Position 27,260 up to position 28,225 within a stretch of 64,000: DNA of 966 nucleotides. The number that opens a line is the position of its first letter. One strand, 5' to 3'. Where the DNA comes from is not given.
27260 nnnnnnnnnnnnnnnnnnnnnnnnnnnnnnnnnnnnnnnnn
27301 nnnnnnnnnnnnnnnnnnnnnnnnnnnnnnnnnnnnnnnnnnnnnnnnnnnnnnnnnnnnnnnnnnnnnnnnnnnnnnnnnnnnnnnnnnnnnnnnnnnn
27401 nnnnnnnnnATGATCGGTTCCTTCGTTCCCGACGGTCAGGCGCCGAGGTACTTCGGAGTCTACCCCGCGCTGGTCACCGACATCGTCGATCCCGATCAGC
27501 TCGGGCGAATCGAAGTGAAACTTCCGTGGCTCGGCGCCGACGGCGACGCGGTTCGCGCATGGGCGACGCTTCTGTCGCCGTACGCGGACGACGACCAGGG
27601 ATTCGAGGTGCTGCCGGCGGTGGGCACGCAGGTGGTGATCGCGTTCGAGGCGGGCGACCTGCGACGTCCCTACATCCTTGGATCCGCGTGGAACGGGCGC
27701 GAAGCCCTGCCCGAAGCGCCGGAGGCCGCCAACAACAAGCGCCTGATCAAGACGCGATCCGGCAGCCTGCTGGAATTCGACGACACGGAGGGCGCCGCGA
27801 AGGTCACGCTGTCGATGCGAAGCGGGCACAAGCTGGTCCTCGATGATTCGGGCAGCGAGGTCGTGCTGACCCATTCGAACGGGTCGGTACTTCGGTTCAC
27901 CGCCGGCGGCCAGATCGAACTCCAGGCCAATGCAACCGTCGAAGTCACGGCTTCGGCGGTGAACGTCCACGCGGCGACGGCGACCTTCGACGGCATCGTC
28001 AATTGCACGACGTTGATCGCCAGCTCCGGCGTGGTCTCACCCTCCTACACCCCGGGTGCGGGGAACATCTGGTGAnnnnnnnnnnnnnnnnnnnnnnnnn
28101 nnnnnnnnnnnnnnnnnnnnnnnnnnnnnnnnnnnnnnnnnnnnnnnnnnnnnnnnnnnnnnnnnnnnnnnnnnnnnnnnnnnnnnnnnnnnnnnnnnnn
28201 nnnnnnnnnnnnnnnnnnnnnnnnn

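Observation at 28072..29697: Transmembrane protein encoded inside the baseplate operon at the position usually held by PAAR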

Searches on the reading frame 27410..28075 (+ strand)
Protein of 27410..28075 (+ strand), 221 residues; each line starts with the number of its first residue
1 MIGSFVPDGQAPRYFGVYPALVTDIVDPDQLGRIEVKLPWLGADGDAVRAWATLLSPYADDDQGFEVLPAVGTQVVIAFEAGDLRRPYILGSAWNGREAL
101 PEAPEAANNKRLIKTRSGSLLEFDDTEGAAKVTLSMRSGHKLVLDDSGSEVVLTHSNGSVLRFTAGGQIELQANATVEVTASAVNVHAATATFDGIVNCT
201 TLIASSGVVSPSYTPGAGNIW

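Call 58: search_dna_similar(query=window:27410-28075:+, collection=plasmids, mode=protein, max_evalue=0.00001, max_rows=40)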
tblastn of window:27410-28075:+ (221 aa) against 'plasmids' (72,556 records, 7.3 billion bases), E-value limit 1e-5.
Records with a match: 119; places in all: 124; records where one place covers at least 80% of the query: 33.
Best place of each record, by identity: <60% 119.
By first word of the organism name: Escherichia 19; Rahnella 11; Streptomyces 10; Rhizobium 9; Paracoccus 6; Deinococcus 5; Burkholderia 4; Azospirillum 3; Serratia 3; Yersinia 3; and 36 more.
By predicted mobility (MOB-suite, as given by PLSDB): non-mobilizable 81; mobilizable 20; conjugative 18.
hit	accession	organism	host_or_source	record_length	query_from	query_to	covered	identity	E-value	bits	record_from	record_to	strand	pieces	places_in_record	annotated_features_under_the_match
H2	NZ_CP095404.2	Rhodococcus opacus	Whole organism,nitrophenolics and ...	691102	14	221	94%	48.6%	9e-55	194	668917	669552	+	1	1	phage baseplate assembly protein V | hypothetical protein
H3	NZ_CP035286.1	Paracoccus versutus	whole organism,soil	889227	12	215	92%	33.2%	2e-14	79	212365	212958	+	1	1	phage baseplate assembly protein V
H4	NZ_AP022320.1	Burkholderia sp. THE68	Togo hemipterus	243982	16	207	87%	35.2%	6e-21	97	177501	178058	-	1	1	phage baseplate assembly protein V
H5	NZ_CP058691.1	Paracoccus pantotrophus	pure culture,sewage sludge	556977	12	215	92%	32.7%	4e-14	78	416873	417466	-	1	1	phage baseplate assembly protein V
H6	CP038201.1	Paracoccus ferrooxidans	single cell,bioreactor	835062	12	215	92%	32.7%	6e-14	77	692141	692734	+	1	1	hypothetical protein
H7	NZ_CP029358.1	Azospirillum thermophilum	cell culture,hot spring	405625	9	208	90%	33.3%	7e-15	80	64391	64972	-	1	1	vgrG: type VI secretion system tip protein VgrG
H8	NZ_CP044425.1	Paracoccus pantotrophus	cell culture,denitrifying, ...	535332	2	215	97%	30.7%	1e-14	79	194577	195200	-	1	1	phage baseplate assembly protein V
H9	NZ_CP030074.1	Streptomyces cadmiisoli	Whole organism,soil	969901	11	210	90%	31.1%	2e-13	76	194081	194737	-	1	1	VgrG-related protein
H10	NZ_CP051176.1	Ralstonia solanacearum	Whole organism,tomato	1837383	2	190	86%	32.6%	4e-13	75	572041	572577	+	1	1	none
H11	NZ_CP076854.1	Rhizobium sp. WYJ-E13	Curcuma wenyujin Y.H. Chen et C. ...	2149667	16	194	81%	34.4%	3e-18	90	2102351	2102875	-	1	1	none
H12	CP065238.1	Streptomyces clavuligerus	cell culture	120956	13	186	79%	34.5%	3e-20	96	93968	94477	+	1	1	type IV secretion protein Rhs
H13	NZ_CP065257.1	Streptomyces clavuligerus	cell culture,lab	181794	13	186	79%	34.5%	3e-20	96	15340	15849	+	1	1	phage baseplate assembly protein V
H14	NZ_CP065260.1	Streptomyces clavuligerus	cell culture,lab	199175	13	186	79%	34.5%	3e-20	96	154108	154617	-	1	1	phage baseplate assembly protein V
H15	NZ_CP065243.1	Streptomyces clavuligerus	cell culture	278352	13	186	79%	34.5%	3e-20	96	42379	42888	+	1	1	phage baseplate assembly protein V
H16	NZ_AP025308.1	Aureibacter tunicatorum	-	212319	12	189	81%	33.5%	3e-17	87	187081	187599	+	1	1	vgrG: type VI secretion system tip protein VgrG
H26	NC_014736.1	Halogeometricum borinquense DSM 11551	-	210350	16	191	80%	30.9%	2e-23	105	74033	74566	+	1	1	phage baseplate assembly protein V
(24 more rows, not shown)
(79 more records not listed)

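Call 59: get_annotated_region(hit=H3, flank=6000)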
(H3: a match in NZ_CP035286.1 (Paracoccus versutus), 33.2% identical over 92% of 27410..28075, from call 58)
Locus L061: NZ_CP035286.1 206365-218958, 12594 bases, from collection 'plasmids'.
description: Paracoccus versutus strain UW1 plasmid pTAV3, complete sequence
organism: Paracoccus versutus (NCBI taxid 34007)
taxonomy: Bacteria; Pseudomonadota; Alphaproteobacteria; Rhodobacterales; Paracoccaceae; Paracoccus; Paracoccus versutus
host: -; source: whole organism,soil; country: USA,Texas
typing (MOB-suite, as given by PLSDB): non-mobilizable; replicon rep_cluster_229
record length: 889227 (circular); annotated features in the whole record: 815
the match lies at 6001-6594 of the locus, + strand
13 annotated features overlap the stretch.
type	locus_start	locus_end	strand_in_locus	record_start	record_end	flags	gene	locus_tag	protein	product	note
CDS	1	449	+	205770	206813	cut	-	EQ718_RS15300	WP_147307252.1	hypothetical protein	-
CDS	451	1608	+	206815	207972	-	-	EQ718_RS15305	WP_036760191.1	Pvc16 family protein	-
CDS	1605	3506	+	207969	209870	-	-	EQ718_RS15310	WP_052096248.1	AAA family ATPase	-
CDS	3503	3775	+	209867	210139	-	-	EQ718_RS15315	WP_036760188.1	hypothetical protein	-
CDS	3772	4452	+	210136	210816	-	-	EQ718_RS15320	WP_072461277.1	hypothetical protein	-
CDS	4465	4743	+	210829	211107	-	-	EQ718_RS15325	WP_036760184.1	hypothetical protein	-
CDS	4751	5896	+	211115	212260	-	-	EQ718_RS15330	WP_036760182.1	hypothetical protein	-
CDS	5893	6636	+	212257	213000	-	-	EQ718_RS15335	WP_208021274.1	phage baseplate assembly protein V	-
CDS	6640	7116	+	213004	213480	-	-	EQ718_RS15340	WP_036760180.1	hypothetical protein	-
CDS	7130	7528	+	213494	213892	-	-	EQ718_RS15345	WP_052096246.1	GPW/gp25 family protein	-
CDS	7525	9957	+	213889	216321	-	-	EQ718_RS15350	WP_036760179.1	baseplate J/gp47 family protein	-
CDS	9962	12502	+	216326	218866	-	-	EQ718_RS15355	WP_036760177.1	hypothetical protein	-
CDS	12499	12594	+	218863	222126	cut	-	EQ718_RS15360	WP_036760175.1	phage tail protein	-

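Call 60: get_annotated_region(hit=H26, flank=6000)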
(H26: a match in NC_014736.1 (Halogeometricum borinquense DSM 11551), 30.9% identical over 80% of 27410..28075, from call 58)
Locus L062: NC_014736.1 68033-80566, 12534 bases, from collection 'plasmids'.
description: Halogeometricum borinquense DSM 11551 plasmid pHBOR03, complete sequence
organism: Halogeometricum borinquense DSM 11551 (NCBI taxid 469382)
taxonomy: Archaea; Euryarchaeota; Halobacteria; Halobacteriales; Haloferacaceae; Halogeometricum; Halogeometricum borinquense; Halogeometricum borinquense DSM 11551
host: -; source: -; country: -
typing (MOB-suite, as given by PLSDB): non-mobilizable
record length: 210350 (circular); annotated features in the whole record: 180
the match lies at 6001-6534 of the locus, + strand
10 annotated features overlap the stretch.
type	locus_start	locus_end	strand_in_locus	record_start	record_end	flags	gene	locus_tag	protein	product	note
CDS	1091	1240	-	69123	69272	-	-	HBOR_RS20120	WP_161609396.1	hypothetical protein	-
CDS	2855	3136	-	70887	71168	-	-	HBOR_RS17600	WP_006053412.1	hypothetical protein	-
CDS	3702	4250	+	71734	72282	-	-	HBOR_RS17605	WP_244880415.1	hypothetical protein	-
CDS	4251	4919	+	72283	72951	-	-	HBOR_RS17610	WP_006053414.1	LysM peptidoglycan-binding domain-containing protein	-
CDS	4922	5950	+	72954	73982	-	-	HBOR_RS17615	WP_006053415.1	contractile injection system protein, VgrG/Pvc8 family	-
CDS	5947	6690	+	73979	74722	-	-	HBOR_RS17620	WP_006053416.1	phage baseplate assembly protein V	-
CDS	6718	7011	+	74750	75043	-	-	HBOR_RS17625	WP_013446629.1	PAAR domain-containing protein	-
CDS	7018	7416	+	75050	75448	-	-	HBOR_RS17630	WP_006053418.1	GPW/gp25 family protein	-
CDS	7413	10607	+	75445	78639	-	-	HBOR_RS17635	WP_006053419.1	putative baseplate assembly protein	-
CDS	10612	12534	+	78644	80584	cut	-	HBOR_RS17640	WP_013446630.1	putative baseplate assembly protein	-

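Call 61: get_annotated_region(hit=H4, flank=6000)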
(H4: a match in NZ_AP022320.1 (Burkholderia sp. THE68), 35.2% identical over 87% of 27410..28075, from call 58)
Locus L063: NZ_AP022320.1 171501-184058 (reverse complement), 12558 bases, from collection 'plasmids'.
description: Burkholderia sp. THE68 plasmid BTHE68_p2, complete sequence
organism: Burkholderia sp. THE68 (NCBI taxid 758782)
taxonomy: Bacteria; Pseudomonadota; Betaproteobacteria; Burkholderiales; Burkholderiaceae; Burkholderia; Burkholderia sp. THE68
host: -; source: Togo hemipterus; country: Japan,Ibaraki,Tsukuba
typing (MOB-suite, as given by PLSDB): conjugative; relaxase MOBF; mating-pair formation MPF_T
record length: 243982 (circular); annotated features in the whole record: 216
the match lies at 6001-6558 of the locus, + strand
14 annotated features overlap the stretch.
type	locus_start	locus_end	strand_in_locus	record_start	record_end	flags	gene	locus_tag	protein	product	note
CDS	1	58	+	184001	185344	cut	-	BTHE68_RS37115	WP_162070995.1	hypothetical protein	-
CDS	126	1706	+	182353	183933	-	-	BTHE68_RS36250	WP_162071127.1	phage tail sheath family protein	-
CDS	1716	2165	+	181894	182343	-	-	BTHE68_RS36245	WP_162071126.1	phage tail protein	-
CDS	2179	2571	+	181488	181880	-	-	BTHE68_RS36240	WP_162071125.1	hypothetical protein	-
CDS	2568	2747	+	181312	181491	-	-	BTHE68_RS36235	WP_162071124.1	DUF6760 family protein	-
CDS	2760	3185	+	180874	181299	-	-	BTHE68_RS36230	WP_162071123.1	phage tail protein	-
CDS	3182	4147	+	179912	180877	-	-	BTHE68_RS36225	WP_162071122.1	hypothetical protein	-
CDS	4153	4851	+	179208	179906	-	-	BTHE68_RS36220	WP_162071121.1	LysM peptidoglycan-binding domain-containing protein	-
CDS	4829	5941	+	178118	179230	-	-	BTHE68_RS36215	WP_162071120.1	contractile injection system protein, VgrG/Pvc8 family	-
CDS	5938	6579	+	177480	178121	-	-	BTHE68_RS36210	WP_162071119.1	phage baseplate assembly protein V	-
CDS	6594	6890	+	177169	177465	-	-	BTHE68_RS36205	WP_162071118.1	PAAR domain-containing protein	-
CDS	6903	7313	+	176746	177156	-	-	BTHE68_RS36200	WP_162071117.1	GPW/gp25 family protein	-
CDS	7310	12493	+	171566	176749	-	-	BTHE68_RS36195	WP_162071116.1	hypothetical protein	-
CDS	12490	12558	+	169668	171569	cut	-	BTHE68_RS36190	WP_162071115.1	putative baseplate assembly protein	-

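Call 73: search_protein_families(library=phrogs, proteins=[window:27410-28075:+], max_evalue=0.01)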
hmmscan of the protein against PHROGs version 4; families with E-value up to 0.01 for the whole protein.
window:27410-28075:+ (221 aa): 6 families
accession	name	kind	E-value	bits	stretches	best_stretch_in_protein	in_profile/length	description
phrog_34729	-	unknown function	1.1e-07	31.4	1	26-101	451-528/910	-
phrog_9992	-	tail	2.1e-07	31.7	1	46-209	40-194/228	baseplate assembly protein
phrog_430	-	tail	3e-06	26.9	0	112-158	339-385/868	baseplate hub subunit and tail lysozyme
phrog_14236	-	tail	0.00055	20.2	0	127-184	291-348/375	tail fiber protein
phrog_4011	-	tail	0.00062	19.9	1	57-105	77-124/315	baseplate protein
phrog_13211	-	tail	0.0018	17.4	0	132-187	250-307/887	baseplate hub subunit and tail lysozyme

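Call 74: find_homologous_proteins(query=window:27410-28075:+)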
Query window:27410-28075:+ (221 aa): 2891 proteins with E <= 0.001 among 3853 candidates; the best 120 are listed.
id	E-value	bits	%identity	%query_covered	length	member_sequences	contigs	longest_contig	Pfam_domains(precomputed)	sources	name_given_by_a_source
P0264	3.0e-141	486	100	100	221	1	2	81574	PF04717.19,PF20093.6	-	-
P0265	1.7e-136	471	96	100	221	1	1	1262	PF04717.19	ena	-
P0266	3.4e-135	466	96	100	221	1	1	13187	PF04717.19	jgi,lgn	jgi:uncharacterized protein involved in type VI secretion and phage assembly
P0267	7.7e-125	433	87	100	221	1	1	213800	PF04717.19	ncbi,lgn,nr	ncbi:MAG: hypothetical protein KF833_04320 [Verrucomicrobiae bacterium]|nr:hypothetical protein [Ver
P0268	4.2e-124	430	86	100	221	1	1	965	PF04717.19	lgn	-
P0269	1.1e-123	429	85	100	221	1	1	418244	PF04717.19,PF20093.6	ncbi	-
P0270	1.6e-123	428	85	100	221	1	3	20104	PF04717.19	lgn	-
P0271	3.4e-123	427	86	100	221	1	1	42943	PF04717.19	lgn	-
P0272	2.4e-122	424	86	100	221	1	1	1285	PF04717.19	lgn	-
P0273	2.4e-122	424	86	100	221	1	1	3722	PF04717.19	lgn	-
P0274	5.6e-122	423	86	100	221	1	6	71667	PF04717.19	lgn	-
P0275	1.9e-121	422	84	100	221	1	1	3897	PF04717.19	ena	-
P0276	1.9e-121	421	86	100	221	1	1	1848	PF04717.19,PF20093.6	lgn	-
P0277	2.0e-121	421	85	100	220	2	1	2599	PF04717.19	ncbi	-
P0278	4.7e-121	420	84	100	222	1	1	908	PF04717.19,PF20093.6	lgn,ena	-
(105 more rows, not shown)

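Call 80: predict_structure(alignment_id=A5)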
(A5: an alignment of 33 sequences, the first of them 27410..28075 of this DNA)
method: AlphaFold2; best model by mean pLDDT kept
length: 221 residues; sequences in the alignment: 33
mean_pLDDT: 67.5   pTM: 0.54
mean pLDDT of the five models: 67.5, 64.5, 60.6, 58.4, 57.5
residues with pLDDT >= 90: 24; 70-90: 83; 50-70: 75; < 50: 39
segments of 3 or more residues with pLDDT < 50: 55-62, 93-107, 210-221
pLDDT, mean of each block of 10 residues (from residue 1): 57 73 65 69 63 48 58 73 72 39 47 78 80 92 91 92 85 73 64 63 62 46 39
secondary structure, 60 per line:
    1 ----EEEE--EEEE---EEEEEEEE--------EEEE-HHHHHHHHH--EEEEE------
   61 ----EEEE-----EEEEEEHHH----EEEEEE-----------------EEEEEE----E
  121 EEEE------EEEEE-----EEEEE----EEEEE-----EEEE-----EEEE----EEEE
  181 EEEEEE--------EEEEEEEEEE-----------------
elements in order: E5-8 E11-14 E18-25 E34-37 H39-47 E50-54 E65-68 E74-79 E87-92 E110-115 E120-124 E131-135 E141-145 E150-154 E160-163 E169-172 E177-186 E195-204

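Call 82: search_solved_structures(query=A5, max_evalue=0.01, show_alignments=3)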
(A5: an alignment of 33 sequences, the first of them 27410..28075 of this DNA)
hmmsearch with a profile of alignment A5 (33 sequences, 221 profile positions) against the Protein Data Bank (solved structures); distinct sequences matched with E-value up to 0.01: 18.
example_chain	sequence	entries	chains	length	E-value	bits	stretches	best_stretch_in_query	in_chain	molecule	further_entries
9rce_F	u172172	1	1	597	3.9e-19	72.2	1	20-200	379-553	Type VI secretion system tip protein VgrG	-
7aef_q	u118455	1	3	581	5.3e-17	65.2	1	14-189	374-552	Phosphoserine phosphatase SerB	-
9jg8_G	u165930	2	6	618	9e-16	61.2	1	22-170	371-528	Type VI secretion system spike protein VgrG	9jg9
8gra_I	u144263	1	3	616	2e-15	60.1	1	22-181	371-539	Type VI secretion system spike protein VgrG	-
7b5h_AJ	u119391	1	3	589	2.9e-14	56.2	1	21-185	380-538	All3320 protein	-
9qgm_8A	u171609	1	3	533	3.3e-12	49.6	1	27-179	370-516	Photorhabdus luminescens subsp. laumondii TTO1 complete genome segment 6/17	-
9gtr_q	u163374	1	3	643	5.4e-11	45.6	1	10-174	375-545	Gp5/Type VI secretion system Vgr protein OB-fold domain-containing protein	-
6j0m_A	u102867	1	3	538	2.3e-10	43.5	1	27-185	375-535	Pvc8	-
6rbk_C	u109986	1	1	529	6.1e-10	42.1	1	26-186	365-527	Afp8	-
4mtk_A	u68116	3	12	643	1.5e-09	40.8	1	28-148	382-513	VgrG1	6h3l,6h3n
4uhv_A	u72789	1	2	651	1.6e-09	40.8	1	28-148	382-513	VGRG1, VALINE-GLYCINE REPEAT PROTEIN G1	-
28yn_A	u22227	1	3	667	1.7e-09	40.7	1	28-148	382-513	Type VI secretion system spike protein VgrG1a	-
7q5p_A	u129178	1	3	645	4e-09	39.4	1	28-144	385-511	Type VI secretion protein VgrG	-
9mlp_A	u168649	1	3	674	1.1e-08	38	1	27-163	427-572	Cytoplasmic protein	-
6sjl_A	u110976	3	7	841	4.8e-08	35.9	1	53-145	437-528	Putative type VI secretion protein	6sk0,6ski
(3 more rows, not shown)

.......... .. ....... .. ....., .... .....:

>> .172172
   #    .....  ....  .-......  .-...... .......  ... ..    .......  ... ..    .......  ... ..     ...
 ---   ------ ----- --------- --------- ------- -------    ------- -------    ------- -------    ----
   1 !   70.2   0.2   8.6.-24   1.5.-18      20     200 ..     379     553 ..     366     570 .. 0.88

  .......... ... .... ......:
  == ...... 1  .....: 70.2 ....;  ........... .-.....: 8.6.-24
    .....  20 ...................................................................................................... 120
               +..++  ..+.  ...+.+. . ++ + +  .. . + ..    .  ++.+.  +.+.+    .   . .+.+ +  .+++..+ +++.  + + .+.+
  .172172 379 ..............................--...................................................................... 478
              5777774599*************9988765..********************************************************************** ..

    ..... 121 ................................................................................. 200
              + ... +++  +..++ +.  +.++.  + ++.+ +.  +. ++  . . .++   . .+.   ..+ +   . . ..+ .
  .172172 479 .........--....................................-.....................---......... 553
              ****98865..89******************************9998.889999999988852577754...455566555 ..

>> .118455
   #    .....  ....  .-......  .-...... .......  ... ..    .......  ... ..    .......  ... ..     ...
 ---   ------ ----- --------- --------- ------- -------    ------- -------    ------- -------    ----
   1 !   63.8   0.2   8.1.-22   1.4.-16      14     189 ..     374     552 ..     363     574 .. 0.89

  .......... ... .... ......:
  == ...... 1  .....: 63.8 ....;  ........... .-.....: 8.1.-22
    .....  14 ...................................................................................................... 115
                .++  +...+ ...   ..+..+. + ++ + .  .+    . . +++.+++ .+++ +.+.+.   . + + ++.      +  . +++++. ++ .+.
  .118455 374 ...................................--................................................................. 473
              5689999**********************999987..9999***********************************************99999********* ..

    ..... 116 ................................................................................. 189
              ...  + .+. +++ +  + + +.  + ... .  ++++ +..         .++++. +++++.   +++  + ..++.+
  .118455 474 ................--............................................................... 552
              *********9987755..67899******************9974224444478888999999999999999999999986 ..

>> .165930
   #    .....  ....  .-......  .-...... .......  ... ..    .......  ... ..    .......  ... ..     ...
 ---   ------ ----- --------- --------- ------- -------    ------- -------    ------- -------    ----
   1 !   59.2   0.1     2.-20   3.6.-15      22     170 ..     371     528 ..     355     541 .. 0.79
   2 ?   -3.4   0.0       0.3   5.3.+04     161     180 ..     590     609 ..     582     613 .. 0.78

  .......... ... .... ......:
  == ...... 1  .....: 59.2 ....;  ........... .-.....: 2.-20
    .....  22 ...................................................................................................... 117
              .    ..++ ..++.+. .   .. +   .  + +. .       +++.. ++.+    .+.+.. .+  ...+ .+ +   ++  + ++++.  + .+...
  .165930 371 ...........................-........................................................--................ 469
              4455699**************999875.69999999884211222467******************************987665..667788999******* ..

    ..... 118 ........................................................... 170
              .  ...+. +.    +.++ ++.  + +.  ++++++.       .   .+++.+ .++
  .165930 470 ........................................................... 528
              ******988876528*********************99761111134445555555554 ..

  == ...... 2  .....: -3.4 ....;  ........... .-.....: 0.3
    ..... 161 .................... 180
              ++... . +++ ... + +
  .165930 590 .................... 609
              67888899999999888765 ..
